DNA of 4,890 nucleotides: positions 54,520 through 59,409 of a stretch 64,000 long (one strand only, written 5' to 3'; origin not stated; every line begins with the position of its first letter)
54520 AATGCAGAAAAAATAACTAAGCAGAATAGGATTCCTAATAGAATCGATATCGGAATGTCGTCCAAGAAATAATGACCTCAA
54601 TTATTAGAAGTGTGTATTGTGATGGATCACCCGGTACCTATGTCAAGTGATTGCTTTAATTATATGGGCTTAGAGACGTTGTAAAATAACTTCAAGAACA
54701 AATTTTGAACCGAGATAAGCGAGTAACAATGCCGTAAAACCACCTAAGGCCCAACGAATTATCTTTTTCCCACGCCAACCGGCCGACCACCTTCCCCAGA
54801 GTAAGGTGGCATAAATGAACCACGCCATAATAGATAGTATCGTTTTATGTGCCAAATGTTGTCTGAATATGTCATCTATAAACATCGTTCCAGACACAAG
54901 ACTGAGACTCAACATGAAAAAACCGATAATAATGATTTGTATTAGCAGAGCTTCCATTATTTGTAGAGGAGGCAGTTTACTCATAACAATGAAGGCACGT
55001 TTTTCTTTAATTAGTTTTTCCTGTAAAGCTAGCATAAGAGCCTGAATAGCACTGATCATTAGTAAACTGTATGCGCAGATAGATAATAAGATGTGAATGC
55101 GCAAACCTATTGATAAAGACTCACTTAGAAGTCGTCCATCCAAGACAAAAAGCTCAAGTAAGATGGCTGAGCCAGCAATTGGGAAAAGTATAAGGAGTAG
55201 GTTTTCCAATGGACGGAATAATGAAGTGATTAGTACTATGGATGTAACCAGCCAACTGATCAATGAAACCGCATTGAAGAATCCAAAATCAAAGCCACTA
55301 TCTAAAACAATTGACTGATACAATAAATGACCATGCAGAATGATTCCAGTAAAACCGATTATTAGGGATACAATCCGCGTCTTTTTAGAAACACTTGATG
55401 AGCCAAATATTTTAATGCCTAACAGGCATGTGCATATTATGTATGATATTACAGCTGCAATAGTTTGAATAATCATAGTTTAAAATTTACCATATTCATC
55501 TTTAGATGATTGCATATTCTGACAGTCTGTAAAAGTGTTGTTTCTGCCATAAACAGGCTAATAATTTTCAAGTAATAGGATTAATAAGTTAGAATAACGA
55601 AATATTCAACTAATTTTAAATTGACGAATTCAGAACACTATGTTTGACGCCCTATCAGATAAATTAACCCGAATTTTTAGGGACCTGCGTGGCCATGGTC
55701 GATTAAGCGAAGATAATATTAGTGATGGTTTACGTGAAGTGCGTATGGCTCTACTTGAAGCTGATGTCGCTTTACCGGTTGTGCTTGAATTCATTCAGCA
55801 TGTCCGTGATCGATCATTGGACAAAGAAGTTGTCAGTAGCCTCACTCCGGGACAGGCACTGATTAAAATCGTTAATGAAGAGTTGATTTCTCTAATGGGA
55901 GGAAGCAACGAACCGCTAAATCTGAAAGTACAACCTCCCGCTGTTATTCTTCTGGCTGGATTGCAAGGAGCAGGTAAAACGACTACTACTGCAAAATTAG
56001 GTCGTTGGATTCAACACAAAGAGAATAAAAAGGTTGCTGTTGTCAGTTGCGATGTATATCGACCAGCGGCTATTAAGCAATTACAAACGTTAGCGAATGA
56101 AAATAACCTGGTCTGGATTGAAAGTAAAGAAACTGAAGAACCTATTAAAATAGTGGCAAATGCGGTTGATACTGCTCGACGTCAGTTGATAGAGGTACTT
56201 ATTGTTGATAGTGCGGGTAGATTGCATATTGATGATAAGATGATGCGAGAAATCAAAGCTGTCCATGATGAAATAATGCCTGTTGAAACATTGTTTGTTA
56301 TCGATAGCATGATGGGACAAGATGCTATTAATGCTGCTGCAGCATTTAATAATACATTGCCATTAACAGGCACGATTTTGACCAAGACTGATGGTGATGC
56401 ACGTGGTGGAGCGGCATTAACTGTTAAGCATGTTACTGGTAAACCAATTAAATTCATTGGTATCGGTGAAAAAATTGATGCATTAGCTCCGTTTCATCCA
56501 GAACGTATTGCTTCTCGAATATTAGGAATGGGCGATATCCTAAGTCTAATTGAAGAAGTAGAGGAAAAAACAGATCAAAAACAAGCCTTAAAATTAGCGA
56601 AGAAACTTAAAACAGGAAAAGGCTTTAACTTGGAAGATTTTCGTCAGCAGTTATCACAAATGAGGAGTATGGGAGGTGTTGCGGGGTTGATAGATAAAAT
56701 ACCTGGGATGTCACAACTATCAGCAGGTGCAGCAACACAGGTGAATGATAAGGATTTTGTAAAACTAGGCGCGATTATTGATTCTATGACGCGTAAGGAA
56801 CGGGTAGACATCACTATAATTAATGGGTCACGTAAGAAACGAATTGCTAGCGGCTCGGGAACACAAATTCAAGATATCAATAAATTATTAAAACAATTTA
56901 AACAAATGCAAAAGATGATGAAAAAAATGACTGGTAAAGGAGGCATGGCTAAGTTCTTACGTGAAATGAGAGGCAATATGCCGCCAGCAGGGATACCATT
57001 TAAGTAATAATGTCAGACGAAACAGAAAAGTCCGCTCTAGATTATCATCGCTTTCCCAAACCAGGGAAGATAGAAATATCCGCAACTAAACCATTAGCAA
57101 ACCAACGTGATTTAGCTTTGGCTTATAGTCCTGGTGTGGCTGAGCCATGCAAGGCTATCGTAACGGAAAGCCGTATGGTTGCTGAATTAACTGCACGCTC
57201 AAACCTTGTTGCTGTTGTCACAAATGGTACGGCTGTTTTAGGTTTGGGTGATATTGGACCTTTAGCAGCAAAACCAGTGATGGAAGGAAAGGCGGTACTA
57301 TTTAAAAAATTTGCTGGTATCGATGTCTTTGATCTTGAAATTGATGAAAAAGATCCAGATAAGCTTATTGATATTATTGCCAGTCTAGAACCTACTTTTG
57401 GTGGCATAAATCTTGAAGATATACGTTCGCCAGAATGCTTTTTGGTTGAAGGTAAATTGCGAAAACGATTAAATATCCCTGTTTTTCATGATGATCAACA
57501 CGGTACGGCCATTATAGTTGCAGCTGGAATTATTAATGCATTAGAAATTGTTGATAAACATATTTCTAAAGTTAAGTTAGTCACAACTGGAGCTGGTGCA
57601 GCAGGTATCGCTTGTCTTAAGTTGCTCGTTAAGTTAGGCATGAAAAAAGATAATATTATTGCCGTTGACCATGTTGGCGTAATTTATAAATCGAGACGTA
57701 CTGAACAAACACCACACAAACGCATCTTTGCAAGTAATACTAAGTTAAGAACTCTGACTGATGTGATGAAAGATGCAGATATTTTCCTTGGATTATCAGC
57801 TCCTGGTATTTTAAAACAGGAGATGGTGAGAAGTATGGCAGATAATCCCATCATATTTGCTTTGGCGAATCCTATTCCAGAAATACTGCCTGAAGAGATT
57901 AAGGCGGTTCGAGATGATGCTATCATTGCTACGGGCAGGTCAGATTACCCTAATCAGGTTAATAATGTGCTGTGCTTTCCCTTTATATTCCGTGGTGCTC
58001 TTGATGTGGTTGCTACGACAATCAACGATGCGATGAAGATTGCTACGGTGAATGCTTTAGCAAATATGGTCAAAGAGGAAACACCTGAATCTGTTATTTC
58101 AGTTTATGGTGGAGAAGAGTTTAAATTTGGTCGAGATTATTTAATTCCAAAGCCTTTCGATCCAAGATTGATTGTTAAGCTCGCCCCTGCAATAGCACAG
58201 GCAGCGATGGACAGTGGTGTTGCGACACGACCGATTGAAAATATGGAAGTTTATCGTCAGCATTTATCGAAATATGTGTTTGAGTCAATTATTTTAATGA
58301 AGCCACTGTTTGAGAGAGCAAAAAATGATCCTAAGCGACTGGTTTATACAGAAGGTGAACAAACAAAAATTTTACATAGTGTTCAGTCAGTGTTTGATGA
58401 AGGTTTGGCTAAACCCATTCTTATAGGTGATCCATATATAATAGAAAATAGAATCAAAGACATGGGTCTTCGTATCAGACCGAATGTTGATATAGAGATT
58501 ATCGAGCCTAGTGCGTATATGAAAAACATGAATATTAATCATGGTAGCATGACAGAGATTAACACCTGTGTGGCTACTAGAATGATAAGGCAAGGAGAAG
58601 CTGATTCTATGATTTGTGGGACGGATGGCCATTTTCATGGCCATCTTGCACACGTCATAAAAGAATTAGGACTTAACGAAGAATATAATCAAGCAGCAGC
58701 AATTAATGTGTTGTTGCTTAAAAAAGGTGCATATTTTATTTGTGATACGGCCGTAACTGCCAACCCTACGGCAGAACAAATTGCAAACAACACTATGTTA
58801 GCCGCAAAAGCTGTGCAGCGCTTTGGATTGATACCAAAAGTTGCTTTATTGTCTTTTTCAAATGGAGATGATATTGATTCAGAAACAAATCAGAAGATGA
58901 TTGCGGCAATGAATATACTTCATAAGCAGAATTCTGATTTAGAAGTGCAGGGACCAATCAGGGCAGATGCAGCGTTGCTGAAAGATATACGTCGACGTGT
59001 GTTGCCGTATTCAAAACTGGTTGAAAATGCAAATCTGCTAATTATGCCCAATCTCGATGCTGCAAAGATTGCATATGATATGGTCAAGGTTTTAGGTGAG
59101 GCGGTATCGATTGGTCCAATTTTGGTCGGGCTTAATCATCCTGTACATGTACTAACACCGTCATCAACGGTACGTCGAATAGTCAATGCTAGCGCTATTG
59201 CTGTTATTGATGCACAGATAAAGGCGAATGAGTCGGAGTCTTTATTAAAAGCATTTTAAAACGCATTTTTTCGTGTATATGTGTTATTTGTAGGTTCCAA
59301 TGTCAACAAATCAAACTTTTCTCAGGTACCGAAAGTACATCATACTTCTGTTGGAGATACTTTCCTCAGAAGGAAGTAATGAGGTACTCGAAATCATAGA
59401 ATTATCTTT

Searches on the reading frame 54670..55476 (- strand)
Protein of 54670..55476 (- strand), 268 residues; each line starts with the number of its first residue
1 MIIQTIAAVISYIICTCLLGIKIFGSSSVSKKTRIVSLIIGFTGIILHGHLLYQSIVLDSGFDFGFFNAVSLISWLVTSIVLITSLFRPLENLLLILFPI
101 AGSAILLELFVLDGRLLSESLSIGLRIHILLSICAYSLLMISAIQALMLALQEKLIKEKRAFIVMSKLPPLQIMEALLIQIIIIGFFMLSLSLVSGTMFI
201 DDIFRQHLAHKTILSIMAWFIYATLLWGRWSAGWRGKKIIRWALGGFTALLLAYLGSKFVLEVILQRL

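Call 50: search_protein_families(library=pfam, proteins=[window:54670-55476:-], max_evalue=0.00001)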
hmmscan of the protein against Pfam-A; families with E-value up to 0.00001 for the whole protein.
window:54670-55476:- (268 aa): 1 family
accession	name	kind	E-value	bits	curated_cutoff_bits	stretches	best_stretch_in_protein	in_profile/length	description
PF01578.25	Cytochrom_C_asm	-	9.6e-31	107.5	29.9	1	41-264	6-211/212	Cytochrome C assembly protein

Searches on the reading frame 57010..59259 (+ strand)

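Call 50: search_protein_families(library=pfam, proteins=[window:57010-59259:+], max_evalue=0.00001)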
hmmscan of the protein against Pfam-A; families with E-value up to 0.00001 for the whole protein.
window:57010-59259:+ (749 aa): 3 families
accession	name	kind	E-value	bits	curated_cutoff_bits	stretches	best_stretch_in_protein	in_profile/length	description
PF01515.24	PTA_PTB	-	4.5e-72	243.6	24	1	429-732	2-319/319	Phosphate acetyl/butaryl transferase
PF00390.24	malic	-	2.6e-29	102.7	23.1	1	19-151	2-182/182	Malic enzyme, N-terminal domain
PF03949.21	Malic_M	-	2.2e-23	83.3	23.5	1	165-360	3-231/258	Malic enzyme, NAD binding domain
